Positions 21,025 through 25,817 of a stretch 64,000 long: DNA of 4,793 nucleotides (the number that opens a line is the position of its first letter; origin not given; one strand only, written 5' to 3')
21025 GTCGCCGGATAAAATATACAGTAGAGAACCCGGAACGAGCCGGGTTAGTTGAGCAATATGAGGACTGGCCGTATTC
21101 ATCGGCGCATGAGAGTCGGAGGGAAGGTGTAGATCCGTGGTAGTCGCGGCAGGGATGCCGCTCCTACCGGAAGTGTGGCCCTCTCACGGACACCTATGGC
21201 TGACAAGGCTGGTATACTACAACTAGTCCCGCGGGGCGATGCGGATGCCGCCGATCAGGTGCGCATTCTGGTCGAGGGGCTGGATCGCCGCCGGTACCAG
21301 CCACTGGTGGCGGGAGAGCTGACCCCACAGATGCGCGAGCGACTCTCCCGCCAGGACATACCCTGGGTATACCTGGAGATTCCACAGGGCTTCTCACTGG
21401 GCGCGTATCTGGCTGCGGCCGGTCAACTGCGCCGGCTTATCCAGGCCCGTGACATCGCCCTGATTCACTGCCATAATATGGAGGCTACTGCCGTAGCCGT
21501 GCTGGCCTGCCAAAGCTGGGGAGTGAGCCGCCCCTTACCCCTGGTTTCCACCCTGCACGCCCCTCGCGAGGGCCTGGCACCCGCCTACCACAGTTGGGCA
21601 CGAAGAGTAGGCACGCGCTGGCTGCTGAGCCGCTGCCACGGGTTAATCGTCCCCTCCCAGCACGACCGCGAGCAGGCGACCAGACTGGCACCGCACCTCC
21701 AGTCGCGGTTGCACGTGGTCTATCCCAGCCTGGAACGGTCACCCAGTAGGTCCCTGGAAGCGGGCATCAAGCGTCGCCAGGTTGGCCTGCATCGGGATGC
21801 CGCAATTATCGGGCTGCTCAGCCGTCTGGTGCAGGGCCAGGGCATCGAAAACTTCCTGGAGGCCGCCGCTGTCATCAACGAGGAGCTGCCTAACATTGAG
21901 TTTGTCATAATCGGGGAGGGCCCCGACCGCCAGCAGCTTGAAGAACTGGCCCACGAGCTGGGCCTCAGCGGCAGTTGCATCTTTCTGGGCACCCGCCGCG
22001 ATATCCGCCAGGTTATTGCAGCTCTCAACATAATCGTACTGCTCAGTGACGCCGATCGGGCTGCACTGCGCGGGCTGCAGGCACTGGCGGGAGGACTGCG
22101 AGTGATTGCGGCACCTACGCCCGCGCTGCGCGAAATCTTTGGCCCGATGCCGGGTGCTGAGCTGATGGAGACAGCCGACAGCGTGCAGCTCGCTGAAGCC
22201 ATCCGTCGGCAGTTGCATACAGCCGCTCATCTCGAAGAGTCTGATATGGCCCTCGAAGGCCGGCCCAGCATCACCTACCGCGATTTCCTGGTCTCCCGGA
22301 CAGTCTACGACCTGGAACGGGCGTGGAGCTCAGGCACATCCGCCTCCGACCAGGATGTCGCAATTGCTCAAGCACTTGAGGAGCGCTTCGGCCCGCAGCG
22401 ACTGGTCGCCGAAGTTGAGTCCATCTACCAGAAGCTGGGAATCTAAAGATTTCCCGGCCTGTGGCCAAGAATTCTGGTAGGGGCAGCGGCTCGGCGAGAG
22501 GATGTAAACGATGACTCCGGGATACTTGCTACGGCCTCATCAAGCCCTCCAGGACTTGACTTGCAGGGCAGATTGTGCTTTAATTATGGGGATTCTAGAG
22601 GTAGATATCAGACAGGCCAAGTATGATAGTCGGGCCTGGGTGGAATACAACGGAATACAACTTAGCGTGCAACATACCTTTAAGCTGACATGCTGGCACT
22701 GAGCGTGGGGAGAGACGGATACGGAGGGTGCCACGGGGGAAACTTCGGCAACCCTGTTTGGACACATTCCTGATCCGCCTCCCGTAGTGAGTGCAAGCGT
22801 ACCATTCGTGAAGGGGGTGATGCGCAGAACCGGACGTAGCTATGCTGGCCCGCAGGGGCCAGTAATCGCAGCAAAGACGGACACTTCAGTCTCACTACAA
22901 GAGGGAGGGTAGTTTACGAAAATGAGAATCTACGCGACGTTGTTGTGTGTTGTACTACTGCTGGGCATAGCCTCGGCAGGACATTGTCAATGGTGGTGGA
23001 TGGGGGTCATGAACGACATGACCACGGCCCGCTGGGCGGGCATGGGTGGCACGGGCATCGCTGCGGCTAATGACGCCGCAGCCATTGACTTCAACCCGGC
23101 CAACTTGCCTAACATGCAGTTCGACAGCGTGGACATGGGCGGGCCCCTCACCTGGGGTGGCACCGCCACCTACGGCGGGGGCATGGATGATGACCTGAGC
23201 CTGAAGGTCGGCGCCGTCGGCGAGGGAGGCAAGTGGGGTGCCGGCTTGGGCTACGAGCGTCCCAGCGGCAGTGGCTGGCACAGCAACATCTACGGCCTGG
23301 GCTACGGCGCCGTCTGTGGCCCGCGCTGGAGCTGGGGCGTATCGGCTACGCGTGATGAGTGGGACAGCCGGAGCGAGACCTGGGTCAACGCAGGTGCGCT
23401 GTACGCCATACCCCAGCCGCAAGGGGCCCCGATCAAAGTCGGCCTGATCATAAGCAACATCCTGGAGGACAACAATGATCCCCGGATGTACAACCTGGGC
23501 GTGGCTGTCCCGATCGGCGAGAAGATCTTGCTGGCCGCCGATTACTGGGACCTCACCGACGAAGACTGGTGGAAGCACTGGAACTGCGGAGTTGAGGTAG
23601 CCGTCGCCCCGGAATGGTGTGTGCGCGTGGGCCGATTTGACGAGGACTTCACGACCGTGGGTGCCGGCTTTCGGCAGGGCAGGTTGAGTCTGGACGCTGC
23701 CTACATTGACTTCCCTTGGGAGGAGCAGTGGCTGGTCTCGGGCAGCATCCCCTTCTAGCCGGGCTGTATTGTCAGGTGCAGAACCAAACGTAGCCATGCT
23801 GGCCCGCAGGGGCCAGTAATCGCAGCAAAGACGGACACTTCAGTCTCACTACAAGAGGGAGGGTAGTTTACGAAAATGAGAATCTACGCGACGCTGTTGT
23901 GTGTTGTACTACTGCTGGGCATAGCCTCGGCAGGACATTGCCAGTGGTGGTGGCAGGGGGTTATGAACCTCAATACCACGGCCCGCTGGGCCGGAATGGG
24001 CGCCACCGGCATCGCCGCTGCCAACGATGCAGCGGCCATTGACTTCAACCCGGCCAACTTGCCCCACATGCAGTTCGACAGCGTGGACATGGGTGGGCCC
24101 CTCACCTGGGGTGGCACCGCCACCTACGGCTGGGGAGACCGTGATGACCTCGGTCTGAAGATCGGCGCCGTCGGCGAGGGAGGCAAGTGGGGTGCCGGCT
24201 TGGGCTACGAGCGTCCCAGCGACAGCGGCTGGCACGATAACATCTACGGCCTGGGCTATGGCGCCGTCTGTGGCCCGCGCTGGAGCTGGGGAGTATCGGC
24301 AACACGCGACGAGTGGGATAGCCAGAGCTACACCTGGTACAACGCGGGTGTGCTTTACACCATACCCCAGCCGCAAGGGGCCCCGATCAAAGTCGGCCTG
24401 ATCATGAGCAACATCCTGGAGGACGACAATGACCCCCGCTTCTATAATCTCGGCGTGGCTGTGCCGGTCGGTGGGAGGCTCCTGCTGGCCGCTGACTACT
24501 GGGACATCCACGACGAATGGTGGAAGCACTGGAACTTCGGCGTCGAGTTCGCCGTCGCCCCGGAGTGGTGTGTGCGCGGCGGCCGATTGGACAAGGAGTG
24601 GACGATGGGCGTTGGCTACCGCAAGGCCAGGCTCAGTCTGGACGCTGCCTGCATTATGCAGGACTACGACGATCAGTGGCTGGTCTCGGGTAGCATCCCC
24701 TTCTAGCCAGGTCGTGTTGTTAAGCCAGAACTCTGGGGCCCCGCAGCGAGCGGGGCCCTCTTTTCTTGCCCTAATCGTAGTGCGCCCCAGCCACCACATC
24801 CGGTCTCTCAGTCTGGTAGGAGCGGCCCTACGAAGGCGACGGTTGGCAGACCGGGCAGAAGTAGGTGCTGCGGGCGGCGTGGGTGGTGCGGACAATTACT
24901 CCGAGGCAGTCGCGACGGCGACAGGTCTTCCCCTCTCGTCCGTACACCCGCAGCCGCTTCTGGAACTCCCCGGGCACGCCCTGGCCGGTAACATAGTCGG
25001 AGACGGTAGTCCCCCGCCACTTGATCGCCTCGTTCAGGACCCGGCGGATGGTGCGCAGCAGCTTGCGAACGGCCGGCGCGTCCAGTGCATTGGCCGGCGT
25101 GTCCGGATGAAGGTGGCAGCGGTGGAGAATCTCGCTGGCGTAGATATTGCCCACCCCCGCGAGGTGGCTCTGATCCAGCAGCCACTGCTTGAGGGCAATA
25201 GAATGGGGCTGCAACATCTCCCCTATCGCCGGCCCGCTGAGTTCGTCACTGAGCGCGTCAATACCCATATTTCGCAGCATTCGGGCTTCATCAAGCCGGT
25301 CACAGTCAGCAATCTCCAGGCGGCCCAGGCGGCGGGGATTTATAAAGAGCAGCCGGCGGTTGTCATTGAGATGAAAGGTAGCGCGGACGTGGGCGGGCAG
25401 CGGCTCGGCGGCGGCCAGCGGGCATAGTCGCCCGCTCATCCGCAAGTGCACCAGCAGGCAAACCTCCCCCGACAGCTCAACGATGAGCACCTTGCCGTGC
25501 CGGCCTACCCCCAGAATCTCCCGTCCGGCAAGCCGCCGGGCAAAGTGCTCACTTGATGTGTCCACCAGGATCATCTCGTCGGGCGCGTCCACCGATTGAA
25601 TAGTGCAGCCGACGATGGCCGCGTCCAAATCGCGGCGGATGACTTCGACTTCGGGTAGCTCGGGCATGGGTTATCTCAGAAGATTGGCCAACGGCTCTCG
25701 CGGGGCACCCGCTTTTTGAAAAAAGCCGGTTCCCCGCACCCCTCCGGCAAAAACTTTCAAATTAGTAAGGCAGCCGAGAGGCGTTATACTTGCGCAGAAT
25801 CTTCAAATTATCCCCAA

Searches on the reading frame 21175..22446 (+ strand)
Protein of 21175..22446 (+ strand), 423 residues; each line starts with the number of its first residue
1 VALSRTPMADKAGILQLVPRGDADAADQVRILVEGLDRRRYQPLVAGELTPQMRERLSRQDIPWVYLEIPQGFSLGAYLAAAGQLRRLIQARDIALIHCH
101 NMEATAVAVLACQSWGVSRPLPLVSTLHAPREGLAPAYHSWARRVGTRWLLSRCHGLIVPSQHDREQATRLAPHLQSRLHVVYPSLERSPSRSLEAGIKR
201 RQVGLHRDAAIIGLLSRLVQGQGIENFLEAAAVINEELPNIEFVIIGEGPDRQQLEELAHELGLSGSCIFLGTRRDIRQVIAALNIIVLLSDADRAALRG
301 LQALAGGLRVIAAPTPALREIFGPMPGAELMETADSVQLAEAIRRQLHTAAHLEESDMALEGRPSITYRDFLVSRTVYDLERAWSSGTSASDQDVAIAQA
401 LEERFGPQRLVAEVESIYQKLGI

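Call 27: search_protein_families(library=pfam, proteins=[window:21175-22446:+], max_evalue=0.001)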
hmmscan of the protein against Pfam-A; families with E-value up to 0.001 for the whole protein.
window:21175-22446:+ (423 aa): 4 families
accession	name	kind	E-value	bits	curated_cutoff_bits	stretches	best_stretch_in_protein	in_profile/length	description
PF00534.26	Glycos_transf_1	-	6e-21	75.2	26.4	1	199-349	5-158/172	Glycosyl transferases group 1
PF13692.12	Glyco_trans_1_4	-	2.8e-18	67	27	1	211-347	3-140/142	Glycosyl transferases group 1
PF13439.12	Glyco_transf_4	-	3.9e-15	56.7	28.5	1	29-184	8-164/170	Glycosyltransferase Family 4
PF13579.12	Glyco_trans_4_4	-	1.1e-12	49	29.7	1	28-182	6-155/158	Glycosyl transferase 4-like domain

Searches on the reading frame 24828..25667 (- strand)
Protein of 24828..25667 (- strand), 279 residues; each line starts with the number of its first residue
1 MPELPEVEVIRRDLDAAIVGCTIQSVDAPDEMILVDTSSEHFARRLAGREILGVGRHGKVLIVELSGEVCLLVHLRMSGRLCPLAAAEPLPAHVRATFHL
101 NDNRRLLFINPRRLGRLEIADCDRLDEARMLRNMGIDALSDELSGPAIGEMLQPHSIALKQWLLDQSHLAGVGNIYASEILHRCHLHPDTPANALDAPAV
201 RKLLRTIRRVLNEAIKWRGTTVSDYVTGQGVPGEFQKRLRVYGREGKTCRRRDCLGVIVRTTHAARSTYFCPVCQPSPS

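Call 27: search_protein_families(library=pfam, proteins=[window:24828-25667:-], max_evalue=0.001)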
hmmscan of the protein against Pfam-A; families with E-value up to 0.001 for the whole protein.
window:24828-25667:- (279 aa): 3 families
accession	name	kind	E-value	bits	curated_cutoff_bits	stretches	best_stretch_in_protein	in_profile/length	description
PF01149.29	Fapy_DNA_glyco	-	1.6e-31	109.8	25.5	1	1-117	1-117/117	Formamidopyrimidine-DNA glycosylase N-terminal domain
PF06831.19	H2TH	-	1.5e-21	76.6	34.7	1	134-224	1-91/93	Formamidopyrimidine-DNA glycosylase H2TH domain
PF06827.20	zf-FPG_IleRS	-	0.00055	20.2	21.3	0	246-276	1-29/30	Zinc finger found in FPG and IleRS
